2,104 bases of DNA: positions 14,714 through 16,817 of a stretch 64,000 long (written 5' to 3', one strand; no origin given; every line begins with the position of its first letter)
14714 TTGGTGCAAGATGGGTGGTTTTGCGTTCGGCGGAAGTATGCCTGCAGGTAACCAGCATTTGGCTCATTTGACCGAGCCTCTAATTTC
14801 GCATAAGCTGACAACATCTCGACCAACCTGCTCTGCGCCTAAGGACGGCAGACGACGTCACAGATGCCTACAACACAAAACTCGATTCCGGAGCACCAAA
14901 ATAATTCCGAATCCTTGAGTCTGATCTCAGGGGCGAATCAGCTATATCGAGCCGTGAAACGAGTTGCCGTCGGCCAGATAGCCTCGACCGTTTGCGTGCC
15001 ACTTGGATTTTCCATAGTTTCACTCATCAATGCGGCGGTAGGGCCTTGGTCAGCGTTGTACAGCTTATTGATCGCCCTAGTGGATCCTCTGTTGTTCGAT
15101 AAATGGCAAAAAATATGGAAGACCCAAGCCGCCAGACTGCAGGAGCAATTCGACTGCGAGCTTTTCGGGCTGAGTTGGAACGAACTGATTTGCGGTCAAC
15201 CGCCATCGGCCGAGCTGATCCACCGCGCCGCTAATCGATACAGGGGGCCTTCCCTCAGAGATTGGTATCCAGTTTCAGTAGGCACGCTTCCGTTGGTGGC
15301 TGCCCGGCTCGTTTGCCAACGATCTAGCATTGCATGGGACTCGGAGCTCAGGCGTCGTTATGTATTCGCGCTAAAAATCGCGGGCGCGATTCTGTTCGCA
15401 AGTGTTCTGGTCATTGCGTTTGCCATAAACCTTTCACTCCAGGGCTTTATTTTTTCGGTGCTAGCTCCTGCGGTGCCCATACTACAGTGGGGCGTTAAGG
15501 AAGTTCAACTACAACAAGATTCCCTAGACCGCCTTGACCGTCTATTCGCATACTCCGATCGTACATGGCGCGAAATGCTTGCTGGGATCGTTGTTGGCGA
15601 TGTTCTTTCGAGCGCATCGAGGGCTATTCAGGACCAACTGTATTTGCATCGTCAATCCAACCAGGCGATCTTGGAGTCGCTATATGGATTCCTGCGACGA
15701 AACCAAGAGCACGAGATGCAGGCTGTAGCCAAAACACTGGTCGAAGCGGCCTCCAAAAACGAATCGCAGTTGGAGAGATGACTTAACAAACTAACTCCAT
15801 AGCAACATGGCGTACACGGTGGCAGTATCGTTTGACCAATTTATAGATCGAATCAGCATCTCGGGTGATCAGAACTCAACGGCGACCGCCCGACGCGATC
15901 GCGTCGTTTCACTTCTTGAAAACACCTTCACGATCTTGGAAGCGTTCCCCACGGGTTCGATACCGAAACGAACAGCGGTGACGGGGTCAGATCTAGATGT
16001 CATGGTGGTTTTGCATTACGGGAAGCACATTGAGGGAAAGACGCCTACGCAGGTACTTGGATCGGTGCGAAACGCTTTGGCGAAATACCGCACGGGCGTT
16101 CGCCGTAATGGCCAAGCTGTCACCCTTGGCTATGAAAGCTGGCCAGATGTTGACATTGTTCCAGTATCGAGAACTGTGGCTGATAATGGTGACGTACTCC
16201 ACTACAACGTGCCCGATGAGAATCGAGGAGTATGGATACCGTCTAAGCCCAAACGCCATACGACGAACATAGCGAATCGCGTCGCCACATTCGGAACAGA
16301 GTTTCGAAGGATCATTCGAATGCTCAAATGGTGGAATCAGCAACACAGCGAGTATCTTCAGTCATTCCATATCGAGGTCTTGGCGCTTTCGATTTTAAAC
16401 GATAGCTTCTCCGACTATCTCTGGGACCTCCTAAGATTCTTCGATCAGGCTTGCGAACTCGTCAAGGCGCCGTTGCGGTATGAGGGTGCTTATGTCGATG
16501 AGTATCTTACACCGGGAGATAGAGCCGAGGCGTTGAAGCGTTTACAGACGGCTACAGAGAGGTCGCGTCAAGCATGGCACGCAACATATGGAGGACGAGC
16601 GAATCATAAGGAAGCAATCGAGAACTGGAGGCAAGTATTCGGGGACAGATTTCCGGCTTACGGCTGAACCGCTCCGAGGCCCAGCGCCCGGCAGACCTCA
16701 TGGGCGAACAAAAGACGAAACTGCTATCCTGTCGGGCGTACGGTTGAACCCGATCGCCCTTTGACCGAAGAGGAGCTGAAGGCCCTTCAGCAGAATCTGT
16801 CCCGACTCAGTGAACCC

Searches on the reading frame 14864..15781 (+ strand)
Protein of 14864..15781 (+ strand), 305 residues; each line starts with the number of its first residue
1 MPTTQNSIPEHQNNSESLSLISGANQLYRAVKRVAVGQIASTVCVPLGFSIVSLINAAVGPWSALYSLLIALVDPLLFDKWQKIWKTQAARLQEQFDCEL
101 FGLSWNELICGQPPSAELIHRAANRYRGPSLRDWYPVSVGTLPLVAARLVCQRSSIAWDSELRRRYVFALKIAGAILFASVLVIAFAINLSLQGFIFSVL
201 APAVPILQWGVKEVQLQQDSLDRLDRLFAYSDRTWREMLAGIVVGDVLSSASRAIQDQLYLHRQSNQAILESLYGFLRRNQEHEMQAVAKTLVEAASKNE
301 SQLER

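Call 83: search_protein_families(library=pfam, proteins=[window:14864-15781:+], max_evalue=0.01)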
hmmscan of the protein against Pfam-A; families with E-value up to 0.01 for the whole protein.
window:14864-15781:+ (305 aa): 1 family
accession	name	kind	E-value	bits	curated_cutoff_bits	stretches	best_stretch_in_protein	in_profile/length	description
PF18159.6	S_4TM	-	3.9e-81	273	26.9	1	6-291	1-290/291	SMODS-associating 4TM effector domain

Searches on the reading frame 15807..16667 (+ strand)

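Call 83: search_protein_families(library=pfam, proteins=[window:15807-16667:+], max_evalue=0.01)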
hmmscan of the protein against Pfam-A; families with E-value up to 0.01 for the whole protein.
window:15807-16667:+ (286 aa): 2 families
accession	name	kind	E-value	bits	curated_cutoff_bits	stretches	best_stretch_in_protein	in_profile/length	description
PF18144.7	SMODS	-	1.1e-13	52.2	26.5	1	5-157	3-162/164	Second Messenger Oligonucleotide or Dinucleotide Synthetase domain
PF22600.2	MTPAP-like_central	-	0.00099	19.7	27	1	10-95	6-90/139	Poly(A) RNA polymerase, mitochondrial-like, central palm domain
